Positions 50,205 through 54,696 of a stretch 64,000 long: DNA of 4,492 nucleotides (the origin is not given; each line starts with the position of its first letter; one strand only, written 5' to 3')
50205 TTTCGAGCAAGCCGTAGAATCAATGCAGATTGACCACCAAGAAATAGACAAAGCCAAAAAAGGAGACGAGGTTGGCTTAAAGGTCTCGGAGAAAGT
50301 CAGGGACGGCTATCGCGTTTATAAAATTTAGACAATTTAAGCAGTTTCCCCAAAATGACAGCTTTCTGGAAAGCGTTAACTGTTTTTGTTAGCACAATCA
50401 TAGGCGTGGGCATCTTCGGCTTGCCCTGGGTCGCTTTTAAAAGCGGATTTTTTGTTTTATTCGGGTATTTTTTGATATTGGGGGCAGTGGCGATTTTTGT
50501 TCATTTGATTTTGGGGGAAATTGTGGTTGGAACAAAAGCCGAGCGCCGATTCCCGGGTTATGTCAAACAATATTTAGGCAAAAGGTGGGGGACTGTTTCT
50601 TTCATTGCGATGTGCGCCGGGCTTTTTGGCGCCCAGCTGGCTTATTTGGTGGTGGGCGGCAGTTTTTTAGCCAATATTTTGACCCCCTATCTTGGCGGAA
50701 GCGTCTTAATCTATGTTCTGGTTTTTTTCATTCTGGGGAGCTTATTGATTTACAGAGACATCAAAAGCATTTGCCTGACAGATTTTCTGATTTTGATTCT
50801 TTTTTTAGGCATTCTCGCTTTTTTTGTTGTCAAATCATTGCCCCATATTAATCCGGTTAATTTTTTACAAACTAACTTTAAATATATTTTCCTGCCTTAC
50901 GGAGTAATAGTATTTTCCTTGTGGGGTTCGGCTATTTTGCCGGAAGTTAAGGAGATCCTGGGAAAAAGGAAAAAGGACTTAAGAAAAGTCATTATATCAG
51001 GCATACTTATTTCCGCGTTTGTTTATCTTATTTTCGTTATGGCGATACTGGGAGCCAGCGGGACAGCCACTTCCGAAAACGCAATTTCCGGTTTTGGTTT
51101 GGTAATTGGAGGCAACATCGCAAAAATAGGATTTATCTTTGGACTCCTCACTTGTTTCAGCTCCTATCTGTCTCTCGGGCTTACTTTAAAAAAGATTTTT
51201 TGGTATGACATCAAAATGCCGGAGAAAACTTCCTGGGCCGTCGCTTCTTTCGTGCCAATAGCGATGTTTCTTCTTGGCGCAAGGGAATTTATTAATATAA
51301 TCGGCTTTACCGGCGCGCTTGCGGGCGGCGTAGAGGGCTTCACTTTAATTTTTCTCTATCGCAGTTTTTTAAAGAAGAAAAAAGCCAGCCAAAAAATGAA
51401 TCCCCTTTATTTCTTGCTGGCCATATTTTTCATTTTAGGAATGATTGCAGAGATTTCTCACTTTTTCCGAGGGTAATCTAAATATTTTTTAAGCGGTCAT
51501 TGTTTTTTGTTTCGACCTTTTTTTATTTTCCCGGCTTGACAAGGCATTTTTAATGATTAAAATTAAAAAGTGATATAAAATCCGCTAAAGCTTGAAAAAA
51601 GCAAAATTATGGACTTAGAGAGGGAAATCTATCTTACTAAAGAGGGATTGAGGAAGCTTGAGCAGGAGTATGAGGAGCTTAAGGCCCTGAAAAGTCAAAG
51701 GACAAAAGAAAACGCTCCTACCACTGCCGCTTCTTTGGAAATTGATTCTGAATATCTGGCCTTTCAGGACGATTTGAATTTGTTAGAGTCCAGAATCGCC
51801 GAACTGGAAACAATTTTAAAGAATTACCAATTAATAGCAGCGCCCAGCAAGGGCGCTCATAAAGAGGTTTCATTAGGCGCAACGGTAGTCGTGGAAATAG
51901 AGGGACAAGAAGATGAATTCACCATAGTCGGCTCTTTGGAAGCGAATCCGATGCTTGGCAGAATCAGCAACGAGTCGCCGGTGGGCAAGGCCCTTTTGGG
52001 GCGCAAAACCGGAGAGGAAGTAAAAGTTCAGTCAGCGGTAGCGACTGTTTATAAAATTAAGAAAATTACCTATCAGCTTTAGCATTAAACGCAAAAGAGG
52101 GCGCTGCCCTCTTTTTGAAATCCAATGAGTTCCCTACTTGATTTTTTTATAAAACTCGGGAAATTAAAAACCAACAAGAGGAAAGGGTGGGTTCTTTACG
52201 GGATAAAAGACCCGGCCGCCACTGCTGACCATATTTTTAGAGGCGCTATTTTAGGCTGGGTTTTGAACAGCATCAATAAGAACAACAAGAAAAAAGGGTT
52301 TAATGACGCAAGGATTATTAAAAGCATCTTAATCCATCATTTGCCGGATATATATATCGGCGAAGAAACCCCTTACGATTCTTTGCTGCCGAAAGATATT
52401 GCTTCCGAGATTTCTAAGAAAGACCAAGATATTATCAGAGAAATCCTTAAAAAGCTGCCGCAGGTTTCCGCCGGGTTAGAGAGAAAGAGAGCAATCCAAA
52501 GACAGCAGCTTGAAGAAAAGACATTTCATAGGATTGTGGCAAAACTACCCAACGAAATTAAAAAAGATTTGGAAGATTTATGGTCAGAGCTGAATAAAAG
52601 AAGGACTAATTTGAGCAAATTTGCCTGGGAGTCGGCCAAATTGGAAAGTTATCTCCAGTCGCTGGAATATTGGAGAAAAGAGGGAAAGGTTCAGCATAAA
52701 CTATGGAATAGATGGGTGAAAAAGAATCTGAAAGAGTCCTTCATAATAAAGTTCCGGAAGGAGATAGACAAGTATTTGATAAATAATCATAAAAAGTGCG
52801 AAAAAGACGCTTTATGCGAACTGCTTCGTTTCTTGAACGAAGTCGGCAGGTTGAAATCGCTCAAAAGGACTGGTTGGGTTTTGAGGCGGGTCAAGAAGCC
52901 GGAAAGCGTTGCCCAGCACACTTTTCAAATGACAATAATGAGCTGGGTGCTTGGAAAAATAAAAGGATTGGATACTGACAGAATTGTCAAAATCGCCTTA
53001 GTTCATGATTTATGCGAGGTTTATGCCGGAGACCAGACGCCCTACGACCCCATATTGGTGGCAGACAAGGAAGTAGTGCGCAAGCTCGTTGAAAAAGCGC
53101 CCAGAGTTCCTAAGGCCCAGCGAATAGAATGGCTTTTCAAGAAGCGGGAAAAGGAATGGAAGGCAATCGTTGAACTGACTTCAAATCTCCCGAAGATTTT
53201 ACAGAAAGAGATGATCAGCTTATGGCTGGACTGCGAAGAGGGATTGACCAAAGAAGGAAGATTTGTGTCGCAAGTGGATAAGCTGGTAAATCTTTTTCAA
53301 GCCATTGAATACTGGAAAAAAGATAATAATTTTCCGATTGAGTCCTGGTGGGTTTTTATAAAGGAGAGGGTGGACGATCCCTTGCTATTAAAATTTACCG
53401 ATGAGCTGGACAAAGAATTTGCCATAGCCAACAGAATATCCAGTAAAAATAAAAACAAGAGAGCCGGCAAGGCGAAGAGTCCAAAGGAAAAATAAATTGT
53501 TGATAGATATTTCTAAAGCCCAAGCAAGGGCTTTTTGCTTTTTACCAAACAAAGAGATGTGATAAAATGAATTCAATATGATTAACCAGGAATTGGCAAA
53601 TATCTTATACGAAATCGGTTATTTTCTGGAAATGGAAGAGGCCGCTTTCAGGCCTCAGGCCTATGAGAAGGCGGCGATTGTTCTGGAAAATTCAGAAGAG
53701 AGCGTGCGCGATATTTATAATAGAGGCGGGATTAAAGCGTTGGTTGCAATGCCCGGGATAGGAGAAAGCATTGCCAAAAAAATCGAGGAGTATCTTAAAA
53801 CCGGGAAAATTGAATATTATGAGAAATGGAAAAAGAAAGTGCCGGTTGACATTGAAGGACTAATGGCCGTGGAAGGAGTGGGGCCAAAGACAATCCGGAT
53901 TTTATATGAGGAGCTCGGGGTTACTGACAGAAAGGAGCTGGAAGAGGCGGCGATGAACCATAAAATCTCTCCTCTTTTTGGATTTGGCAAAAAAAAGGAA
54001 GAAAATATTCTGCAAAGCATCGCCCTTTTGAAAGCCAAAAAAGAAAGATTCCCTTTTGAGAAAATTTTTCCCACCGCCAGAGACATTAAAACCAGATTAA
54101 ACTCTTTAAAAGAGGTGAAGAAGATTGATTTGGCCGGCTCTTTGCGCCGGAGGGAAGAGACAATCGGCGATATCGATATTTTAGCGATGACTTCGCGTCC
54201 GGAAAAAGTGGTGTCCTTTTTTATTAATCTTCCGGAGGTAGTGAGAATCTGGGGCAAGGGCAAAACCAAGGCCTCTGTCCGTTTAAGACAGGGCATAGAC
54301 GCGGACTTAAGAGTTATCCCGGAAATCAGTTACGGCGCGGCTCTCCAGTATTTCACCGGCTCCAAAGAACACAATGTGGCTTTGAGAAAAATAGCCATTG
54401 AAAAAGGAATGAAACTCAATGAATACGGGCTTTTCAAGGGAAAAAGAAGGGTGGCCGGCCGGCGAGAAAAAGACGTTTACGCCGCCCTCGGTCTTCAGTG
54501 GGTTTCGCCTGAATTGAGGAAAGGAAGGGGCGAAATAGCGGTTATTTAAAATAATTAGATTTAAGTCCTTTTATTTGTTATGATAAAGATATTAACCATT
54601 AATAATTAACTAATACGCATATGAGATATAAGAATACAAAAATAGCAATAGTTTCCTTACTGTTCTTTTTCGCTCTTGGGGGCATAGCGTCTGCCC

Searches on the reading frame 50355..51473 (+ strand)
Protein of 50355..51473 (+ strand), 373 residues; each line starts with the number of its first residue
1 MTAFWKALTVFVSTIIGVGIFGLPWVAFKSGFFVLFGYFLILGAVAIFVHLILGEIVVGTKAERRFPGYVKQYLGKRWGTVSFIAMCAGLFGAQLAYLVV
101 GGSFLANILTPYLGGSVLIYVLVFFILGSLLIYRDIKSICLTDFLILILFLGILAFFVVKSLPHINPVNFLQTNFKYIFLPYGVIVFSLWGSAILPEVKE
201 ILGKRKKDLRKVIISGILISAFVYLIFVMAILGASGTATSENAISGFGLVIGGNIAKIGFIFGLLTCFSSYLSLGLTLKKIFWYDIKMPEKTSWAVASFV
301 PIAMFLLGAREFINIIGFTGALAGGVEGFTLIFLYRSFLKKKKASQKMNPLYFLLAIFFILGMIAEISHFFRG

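Call 66: search_protein_families(library=pfam, max_evalue=0.0001, proteins=[window:50355-51473:+])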
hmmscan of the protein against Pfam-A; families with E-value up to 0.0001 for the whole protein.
window:50355-51473:+ (373 aa): 3 families
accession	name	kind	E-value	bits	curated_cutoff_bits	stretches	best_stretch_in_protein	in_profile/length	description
PF03222.19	Trp_Tyr_perm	-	4.4e-16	59.4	22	1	3-364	4-388/393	Tryptophan/tyrosine permease family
PF01490.24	Aa_trans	-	1.8e-09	37.2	25.6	1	3-365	4-400/410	Transmembrane amino acid transporter protein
PF13520.12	AA_permease_2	-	8.7e-07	28.6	27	1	4-270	3-287/427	Amino acid permease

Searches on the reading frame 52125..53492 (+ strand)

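Call 66: search_protein_families(library=pfam, max_evalue=0.0001, proteins=[window:52125-53492:+])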
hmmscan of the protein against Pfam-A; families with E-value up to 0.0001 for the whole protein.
window:52125-53492:+ (456 aa): 3 families
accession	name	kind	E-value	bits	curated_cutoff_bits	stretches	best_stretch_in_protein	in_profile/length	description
PF13023.12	HD_3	-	1.2e-52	178.6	22.5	3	240-402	1-140/165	HD domain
PF12917.13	YfbR-like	-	1.4e-19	70.9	25.9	1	236-303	2-73/182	5'-deoxynucleotidase YfbR-like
PF01966.28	HD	-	6.5e-07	30.1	22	1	262-388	1-114/116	HD domain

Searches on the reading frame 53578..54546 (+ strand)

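Call 66: search_protein_families(library=pfam, max_evalue=0.0001, proteins=[window:53578-54546:+])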
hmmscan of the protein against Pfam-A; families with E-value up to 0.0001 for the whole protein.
window:53578-54546:+ (323 aa): 4 families
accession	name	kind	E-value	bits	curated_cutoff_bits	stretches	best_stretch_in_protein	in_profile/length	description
PF14791.11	DNA_pol_B_thumb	-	6.1e-26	90.5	25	1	255-314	1-62/63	DNA polymerase beta thumb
PF14716.13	HHH_8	-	5.2e-16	59.2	30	1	1-77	1-72/73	Helix-hairpin-helix domain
PF14520.12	HHH_5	-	2.2e-10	41.3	27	1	94-147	3-54/57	Helix-hairpin-helix domain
PF00633.29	HHH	-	3.3e-06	27.1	24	0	87-106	5-24/30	Helix-hairpin-helix motif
